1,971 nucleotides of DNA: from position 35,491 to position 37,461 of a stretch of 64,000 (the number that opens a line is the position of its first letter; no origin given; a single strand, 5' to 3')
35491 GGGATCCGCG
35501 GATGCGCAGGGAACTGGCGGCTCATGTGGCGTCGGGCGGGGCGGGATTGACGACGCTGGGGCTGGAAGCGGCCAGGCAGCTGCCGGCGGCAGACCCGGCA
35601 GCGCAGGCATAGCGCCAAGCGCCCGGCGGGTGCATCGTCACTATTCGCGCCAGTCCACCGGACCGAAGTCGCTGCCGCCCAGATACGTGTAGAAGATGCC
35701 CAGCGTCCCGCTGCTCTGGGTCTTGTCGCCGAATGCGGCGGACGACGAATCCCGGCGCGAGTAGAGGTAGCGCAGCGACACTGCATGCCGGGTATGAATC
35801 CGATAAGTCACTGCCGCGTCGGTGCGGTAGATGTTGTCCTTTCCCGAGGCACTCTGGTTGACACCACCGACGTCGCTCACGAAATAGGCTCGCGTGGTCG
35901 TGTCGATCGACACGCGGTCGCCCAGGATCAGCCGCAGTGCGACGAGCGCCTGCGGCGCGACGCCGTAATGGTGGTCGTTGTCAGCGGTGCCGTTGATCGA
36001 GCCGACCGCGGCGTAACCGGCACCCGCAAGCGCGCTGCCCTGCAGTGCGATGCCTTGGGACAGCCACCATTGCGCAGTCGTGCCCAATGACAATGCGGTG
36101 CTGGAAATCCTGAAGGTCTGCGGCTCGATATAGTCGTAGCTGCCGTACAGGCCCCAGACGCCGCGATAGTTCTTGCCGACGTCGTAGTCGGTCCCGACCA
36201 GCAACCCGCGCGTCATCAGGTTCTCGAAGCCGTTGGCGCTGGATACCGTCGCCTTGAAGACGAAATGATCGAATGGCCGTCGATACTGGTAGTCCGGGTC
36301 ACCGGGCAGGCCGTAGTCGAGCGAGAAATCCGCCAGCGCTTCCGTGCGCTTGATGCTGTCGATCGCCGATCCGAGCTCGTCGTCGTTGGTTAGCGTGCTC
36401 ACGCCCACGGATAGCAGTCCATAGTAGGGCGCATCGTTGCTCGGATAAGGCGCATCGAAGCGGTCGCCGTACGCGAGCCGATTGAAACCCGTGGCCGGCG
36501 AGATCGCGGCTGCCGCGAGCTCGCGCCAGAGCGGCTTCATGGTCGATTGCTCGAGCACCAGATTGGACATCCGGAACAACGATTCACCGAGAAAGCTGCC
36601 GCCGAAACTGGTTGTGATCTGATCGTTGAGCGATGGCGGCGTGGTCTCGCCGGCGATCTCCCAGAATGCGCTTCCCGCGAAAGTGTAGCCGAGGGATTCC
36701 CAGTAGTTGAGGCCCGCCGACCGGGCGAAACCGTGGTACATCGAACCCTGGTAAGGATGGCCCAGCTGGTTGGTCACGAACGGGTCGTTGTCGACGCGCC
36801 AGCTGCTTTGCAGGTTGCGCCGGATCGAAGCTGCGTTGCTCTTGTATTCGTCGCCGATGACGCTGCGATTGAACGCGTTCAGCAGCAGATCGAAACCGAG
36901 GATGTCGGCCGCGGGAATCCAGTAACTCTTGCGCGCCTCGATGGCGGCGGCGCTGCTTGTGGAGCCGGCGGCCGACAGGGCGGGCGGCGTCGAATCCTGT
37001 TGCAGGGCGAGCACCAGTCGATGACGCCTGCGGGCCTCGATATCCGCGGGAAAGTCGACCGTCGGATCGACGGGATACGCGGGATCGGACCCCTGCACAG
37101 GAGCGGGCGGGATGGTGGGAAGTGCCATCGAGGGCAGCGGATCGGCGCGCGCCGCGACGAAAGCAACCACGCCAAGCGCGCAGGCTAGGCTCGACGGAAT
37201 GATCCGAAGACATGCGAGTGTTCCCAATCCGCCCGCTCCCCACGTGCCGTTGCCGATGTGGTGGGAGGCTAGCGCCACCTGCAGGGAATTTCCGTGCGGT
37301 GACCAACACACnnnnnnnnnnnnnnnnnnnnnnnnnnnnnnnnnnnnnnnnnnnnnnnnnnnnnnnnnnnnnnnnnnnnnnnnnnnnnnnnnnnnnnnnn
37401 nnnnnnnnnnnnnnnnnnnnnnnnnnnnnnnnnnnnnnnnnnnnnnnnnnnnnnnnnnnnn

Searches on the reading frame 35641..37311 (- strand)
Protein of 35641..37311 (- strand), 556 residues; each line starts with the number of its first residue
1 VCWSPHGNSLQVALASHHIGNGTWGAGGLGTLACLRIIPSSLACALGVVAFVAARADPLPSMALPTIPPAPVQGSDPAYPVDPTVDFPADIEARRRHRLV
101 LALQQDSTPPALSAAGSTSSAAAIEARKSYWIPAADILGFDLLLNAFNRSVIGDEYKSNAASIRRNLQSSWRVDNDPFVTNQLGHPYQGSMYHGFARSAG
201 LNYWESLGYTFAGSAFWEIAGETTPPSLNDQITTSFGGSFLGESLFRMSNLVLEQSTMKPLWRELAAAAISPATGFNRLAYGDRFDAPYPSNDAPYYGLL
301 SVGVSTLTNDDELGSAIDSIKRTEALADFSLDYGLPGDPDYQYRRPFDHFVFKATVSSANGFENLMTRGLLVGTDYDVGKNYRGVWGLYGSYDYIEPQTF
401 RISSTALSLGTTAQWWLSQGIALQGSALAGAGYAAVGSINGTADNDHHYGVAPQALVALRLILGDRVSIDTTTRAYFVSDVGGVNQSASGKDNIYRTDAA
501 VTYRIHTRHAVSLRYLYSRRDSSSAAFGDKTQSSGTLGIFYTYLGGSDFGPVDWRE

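Call 66: search_protein_families(library=pfam, proteins=[window:35641-37311:-], max_evalue=0.0001)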
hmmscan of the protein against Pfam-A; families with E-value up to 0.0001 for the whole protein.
window:35641-37311:- (556 aa): 1 family
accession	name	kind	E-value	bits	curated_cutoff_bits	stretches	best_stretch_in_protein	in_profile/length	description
PF13084.11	DUF3943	-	2.6e-35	121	27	1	170-272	1-107/108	Domain of unknown function (DUF3943)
